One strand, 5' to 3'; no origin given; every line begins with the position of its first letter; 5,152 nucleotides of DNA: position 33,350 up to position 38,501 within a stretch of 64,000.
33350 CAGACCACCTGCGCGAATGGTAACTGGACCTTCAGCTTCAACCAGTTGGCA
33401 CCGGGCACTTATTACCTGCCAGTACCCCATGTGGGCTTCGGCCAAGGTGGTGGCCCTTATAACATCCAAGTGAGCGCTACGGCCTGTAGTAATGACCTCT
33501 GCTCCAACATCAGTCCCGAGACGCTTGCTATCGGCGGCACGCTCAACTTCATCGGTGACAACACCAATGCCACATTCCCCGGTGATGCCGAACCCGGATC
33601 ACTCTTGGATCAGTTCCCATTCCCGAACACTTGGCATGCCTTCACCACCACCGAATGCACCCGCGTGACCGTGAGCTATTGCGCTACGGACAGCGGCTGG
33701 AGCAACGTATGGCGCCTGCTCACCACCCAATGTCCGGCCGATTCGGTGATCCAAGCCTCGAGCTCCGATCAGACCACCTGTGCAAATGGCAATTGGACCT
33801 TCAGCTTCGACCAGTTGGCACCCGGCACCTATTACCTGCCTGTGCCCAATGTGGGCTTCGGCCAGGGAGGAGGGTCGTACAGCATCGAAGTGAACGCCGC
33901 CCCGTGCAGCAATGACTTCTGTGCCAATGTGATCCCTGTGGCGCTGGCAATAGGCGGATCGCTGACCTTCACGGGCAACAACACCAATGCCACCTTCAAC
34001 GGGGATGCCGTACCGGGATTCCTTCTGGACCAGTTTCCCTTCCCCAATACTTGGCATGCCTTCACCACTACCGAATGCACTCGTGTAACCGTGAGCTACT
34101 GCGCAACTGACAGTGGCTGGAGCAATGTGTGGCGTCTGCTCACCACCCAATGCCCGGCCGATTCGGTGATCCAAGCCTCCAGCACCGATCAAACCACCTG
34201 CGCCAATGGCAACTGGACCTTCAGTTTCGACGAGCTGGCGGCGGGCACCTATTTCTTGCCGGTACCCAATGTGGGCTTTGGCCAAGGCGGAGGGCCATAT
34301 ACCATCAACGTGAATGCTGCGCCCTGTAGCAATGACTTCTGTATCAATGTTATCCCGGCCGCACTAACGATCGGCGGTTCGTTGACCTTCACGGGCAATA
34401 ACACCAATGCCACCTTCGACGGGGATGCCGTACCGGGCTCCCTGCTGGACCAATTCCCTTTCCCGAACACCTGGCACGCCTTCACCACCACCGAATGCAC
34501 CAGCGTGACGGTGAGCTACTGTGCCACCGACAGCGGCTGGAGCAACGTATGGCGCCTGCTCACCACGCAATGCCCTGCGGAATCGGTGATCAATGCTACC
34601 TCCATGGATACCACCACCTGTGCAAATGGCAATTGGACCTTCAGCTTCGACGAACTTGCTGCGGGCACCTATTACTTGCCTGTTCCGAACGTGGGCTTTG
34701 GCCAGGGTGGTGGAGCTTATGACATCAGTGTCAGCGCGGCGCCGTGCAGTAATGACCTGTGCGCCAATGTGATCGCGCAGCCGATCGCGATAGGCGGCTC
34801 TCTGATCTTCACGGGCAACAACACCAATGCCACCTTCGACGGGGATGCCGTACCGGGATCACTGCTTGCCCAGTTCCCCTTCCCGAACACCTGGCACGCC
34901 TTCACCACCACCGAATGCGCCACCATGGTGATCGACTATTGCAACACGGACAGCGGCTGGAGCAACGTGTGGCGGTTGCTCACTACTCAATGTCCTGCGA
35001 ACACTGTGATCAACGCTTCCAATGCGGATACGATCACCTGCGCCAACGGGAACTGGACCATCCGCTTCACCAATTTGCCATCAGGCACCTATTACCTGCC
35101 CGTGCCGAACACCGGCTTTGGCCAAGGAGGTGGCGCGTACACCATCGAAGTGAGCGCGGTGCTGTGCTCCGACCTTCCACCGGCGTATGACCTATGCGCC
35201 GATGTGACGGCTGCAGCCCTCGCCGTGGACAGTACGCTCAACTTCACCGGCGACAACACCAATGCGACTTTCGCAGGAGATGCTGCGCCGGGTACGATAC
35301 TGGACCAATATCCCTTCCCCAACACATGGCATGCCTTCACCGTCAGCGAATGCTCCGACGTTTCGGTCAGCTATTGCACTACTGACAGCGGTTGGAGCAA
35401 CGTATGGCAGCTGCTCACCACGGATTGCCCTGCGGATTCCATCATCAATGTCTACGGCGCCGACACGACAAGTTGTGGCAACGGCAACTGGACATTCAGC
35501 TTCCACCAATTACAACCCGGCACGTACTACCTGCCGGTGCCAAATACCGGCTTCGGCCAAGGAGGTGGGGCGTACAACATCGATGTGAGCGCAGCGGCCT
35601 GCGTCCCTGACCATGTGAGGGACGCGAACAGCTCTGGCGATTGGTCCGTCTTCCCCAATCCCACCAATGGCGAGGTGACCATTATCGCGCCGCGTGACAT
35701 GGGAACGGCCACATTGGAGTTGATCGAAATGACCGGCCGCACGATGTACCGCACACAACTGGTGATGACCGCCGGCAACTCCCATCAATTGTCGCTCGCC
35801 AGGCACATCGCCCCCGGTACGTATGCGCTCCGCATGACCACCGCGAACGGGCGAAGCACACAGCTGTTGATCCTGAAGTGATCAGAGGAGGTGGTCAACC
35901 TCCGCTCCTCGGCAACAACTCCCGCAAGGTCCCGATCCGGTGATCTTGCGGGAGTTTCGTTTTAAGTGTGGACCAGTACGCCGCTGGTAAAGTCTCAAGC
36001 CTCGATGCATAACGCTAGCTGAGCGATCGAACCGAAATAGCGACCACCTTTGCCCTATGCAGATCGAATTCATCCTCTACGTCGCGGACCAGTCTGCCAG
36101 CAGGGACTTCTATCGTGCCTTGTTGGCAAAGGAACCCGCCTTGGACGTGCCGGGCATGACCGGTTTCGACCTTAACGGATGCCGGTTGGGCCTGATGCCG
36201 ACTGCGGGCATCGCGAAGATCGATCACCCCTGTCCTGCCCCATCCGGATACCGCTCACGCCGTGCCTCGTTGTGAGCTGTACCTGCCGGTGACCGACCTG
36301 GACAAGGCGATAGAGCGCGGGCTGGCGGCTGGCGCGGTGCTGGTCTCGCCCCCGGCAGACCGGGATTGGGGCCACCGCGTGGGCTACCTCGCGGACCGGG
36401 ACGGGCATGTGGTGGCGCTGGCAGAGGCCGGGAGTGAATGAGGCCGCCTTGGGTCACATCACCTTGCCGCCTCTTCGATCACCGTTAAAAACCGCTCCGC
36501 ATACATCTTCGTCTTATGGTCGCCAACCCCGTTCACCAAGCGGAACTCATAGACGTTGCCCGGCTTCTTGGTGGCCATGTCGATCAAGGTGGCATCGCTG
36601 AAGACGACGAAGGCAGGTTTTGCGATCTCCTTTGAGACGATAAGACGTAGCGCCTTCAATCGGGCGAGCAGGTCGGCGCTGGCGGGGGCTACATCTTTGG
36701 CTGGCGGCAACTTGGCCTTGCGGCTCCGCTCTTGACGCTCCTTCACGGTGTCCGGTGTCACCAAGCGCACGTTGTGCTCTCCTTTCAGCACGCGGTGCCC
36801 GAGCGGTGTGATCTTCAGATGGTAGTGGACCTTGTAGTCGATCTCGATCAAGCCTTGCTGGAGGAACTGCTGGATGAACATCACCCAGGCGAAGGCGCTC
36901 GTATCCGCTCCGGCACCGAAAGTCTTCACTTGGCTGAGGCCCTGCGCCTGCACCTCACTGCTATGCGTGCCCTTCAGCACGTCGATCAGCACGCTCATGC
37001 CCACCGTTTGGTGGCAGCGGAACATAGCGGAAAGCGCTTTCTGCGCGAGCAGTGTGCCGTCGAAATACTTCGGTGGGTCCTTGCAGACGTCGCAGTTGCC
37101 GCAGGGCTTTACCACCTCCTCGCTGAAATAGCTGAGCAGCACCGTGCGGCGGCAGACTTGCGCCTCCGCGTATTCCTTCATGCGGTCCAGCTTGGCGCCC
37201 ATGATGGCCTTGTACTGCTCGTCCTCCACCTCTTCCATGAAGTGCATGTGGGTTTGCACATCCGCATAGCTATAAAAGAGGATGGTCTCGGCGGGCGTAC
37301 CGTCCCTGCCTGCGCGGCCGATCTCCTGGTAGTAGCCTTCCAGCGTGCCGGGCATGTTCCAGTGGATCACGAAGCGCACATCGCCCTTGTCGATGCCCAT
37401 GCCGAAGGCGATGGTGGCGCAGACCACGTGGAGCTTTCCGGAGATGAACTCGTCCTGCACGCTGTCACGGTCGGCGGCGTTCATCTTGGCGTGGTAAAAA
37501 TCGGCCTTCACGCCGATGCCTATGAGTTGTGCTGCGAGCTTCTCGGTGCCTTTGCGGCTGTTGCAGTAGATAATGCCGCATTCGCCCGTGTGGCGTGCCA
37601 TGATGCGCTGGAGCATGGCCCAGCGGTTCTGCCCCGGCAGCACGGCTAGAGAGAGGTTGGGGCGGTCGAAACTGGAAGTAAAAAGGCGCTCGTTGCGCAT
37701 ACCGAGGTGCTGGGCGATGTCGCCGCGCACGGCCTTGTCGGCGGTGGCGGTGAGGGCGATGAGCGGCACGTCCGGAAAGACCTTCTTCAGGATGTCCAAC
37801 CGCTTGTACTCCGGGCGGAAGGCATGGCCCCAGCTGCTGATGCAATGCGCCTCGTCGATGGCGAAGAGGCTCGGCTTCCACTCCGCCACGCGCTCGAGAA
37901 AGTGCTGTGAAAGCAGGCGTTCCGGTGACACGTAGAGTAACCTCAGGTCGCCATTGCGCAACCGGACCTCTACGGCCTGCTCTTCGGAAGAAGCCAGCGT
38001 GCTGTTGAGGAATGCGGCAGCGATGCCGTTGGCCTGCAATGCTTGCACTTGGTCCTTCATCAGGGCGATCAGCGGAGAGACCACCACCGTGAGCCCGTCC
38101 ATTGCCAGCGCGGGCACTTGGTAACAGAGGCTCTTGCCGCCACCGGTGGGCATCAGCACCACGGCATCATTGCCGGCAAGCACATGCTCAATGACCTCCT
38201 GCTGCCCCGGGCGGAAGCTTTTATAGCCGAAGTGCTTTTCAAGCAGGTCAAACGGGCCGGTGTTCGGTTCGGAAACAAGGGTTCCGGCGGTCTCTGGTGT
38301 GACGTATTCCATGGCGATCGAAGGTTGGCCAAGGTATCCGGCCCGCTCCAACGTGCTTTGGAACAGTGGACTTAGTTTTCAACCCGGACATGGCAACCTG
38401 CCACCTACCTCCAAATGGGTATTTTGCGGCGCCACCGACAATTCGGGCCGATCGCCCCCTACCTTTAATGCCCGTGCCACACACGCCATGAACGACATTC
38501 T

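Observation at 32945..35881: T9SS cargo protein built from seven near-identical 140-aa modules with six conserved Cys each, a module I cannot place in a known family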

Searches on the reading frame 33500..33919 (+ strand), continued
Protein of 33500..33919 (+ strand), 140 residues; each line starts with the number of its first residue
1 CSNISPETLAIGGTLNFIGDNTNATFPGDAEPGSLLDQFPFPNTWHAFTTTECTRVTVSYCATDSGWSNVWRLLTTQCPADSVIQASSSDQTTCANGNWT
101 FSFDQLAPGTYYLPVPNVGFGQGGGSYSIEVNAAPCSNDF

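Call 64: find_homologous_proteins(query=A1, max_evalue=0.00001)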
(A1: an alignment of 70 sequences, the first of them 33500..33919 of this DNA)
Query A1 (70 sequences) (140 aa, profile of the alignment): 24 proteins with E <= 0.00001 among 1175 candidates.
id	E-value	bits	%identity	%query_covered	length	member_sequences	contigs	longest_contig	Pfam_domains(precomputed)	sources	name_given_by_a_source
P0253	4.1e-71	255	69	99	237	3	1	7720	-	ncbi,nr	ncbi:MAG: hypothetical protein JST38_04020, partial [Bacteroidetes bacterium]|nr:hypothetical protei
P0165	1.4e-70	253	69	98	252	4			-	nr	nr:hypothetical protein [Flavobacteriales bacterium]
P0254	2.3e-48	181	70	99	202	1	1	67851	-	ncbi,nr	ncbi:MAG: hypothetical protein OZ932_07480, partial [Flavobacteriia bacterium]|nr:hypothetical prote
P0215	2.5e-48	181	46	95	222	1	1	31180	PF18962.8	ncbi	-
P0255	4.9e-48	180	70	94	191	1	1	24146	-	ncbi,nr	ncbi:MAG: hypothetical protein KBF80_09920, partial [Flavobacteriales bacterium]|nr:hypothetical pro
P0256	6.4e-48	180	44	98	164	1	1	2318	-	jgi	-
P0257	8.0e-47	176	44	95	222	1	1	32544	PF18962.8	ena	-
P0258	1.2e-45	172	81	91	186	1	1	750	-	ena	-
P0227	7.5e-45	170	46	95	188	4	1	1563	-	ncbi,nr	ncbi:MAG TPA: hypothetical protein PL002_15100, partial [Flavobacteriales bacterium]|nr:hypothetical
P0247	2.0e-41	159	44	98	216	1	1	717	-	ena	-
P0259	2.1e-41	159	45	98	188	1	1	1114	-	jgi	-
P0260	3.4e-40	155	45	96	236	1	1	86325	-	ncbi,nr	ncbi:MAG: hypothetical protein IPI91_16745 [Flavobacteriales bacterium]|nr:hypothetical protein [Fla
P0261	7.4e-37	144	42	98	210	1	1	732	-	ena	-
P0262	9.8e-36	140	65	84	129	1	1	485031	-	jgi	jgi:hypothetical protein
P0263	1.0e-30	124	43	82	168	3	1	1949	-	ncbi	ncbi:MAG: hypothetical protein ABI373_08565, partial [Flavobacteriales bacterium]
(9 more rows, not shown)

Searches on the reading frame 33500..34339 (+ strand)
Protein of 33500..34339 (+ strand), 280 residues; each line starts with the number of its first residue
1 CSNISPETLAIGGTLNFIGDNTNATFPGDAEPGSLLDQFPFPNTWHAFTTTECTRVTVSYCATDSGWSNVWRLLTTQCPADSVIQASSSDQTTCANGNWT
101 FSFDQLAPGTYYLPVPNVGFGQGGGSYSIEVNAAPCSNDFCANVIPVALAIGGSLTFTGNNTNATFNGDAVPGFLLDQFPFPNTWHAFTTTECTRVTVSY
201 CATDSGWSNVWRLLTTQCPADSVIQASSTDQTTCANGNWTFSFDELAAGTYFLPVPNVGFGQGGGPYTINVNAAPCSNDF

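Call 57: predict_structure(alignment_id=A3)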
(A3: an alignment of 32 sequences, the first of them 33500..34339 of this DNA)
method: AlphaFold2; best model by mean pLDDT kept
length: 280 residues; sequences in the alignment: 32
mean_pLDDT: 89.9   pTM: 0.70
mean pLDDT of the five models: 89.9, 89.9, 89.0, 88.1, 86.4
residues with pLDDT >= 90: 178; 70-90: 93; 50-70: 7; < 50: 2
segments of 3 or more residues with pLDDT < 50: none
pLDDT, mean of each block of 10 residues (from residue 1): 93 94 87 89 95 92 86 94 93 91 91 88 85 84 89 92 83 88 93 97 87 93 95 93 96 87 83 81
secondary structure, 60 per line:
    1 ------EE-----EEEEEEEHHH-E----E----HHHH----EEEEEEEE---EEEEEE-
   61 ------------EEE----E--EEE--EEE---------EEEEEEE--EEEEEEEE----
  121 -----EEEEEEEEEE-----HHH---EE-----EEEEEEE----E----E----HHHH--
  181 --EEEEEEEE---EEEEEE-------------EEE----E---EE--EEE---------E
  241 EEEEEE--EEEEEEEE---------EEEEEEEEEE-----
elements in order: E14-20 H35-38 E43-50 E54-59 E73-75 E83-85 E88-90 E100-106 E109-116 E126-135 E154-160 H175-178 E183-190 E194-199 E213-215 E228-230 E240-246 E249-256 E266-275
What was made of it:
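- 33920..34339 (+): Module 3 (aa 326-465). The tandem M2-M3 model has pLDDT 89.9, pTM 0.70 (call 57).
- The tandem model keeps pLDDT 84-89 across the linker with pTM 0.70, suggesting a fairly stiff chain: call 57. The linkers are short and well-predicted, and tandem pTM is 0.70 (call 57).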

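Call 60: fold_search(model_id=the predicted structure, library=pdb)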
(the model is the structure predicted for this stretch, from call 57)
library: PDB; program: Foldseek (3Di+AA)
matches with E <= 10: 1115; with E <= 0.001: 34
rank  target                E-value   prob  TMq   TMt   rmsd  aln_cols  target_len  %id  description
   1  1nt0_A                2.4e-06  1.00  0.21  0.23  21.2       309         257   11  Crystal structure of the CUB1-EGF-CUB2 region of MASP2 (released 2003-05-20)
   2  2qql_A                7.9e-06  1.00  0.27  0.17  11.4       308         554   10  Neuropilin-2 a1a2b1b2 Domains in Complex with a Semaphorin-Blocking Fab (released 2007-11-20)
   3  3win_E                1.3e-05  0.99  0.23  0.16  16.3       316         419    8  Clostridium botulinum Hemagglutinin (released 2013-11-06)
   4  5cis                  1.8e-05  0.98  0.23  0.23  20.3       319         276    9  The CUB1-EGF-CUB2 domains of rat MBL-associated serine protease-2 (MASP-2) bound to Ca2+ (released 2017-01-18)
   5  9ug5_C                1.9e-05  0.96  0.20  0.12  15.7       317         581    9  Crystal structure of HA3 from Clostridium botulinum type B with alpha2,3-sialyllactose (released 2025-11-05)
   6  9qcm_D                2.7e-05  0.98  0.21  0.12  16.6       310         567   10  Botulinum neurotoxin type B1, 14-subunit, Large Progenitor Toxin Complex (L-PTC) (released 2025-09-10)
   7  9en2_A                3.6e-05  0.99  0.21  0.24  14.8       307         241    7  Crystal structure of the metalloproteinase enhancer PCPE-1 complexed with nanobodies VHH-H4 and VHH-I5 (released 2024-07-03)
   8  4aqb_A                3.8e-05  0.98  0.23  0.19  21.3       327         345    8  MBL-Ficolin Associated Protein-1, MAP-1 aka MAP44 (released 2012-08-08)
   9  5ckn_A                3.8e-05  0.94  0.21  0.21  20.1       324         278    9  The CUB1-EGF-CUB2 domains of rat MBL-associated serine protease-2 (MASP-2) bound to Ca2+ (released 2017-01-18)
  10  2qqk_A                4.5e-05  1.00  0.27  0.17  12.2       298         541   10  Neuropilin-2 a1a2b1b2 Domains in Complex with a Semaphorin-Blocking Fab (released 2007-11-20)
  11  4qaw_D                4.5e-05  0.92  0.20  0.12  13.6       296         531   14  Structure of modular Xyn30D from Paenibacillus barcinonensis (released 2014-10-08)
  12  6f1h_D                5.3e-05  0.94  0.23  0.23  22.5       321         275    9  C1rC1s complex (released 2018-01-17)
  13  6f1c_A                6.0e-05  0.92  0.21  0.20  22.1       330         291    6  C1rC1s complex (released 2018-01-17)
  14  9ug6_A                7.1e-05  0.97  0.22  0.12  15.6       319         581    9  Crystal structure of HA3 from Clostridium botulinum type B with alpha2,6-sialyllactose (released 2025-11-05)
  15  5ckm                  1.3e-04  0.96  0.24  0.24  20.0       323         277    9  The CUB1-EGF-CUB2 domains of rat MBL-associated serine protease-2 (MASP-2) bound to Ca2+ (released 2017-01-18)
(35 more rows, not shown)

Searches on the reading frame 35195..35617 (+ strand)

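Call 7: search_protein_families(library=pfam, proteins=[window:35195-35617:+], max_evalue=1)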
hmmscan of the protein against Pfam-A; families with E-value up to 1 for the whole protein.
seq(141 aa): 2 families
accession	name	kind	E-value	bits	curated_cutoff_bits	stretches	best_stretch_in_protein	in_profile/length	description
PF04151.21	PPC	-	0.0018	19.6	25.9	1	44-113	3-66/70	Bacterial pre-peptidase C-terminal domain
PF08691.15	Nse5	-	0.18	11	25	1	58-105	165-212/506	DNA repair proteins Nse5 and Nse6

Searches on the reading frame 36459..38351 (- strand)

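Call 17: search_protein_families(library=pfam, proteins=[window:36459-38351:-], max_evalue=0.001)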
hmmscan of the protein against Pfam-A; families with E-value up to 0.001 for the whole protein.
window:36459-38351:- (630 aa): 6 families
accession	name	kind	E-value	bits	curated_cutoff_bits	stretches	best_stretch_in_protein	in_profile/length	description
PF00270.35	DEAD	-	4.6e-26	92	26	1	47-208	1-164/167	DEAD/DEAH box helicase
PF09382.16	RQC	-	1.6e-24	86.3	23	1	426-534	1-109/114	RQC domain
PF00271.37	Helicase_C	-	2.9e-22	79.5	23.5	1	245-351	4-110/110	Helicase conserved C-terminal domain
PF16124.10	RecQ_Zn_bind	-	1.4e-16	61.4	25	1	362-424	1-66/66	RecQ zinc-binding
PF00570.28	HRDC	-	2.1e-14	53.6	23.8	1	559-625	2-68/68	HRDC domain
PF04851.21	ResIII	-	1.5e-05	25.4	22.5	1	45-204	3-162/164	Type III restriction enzyme, res subunit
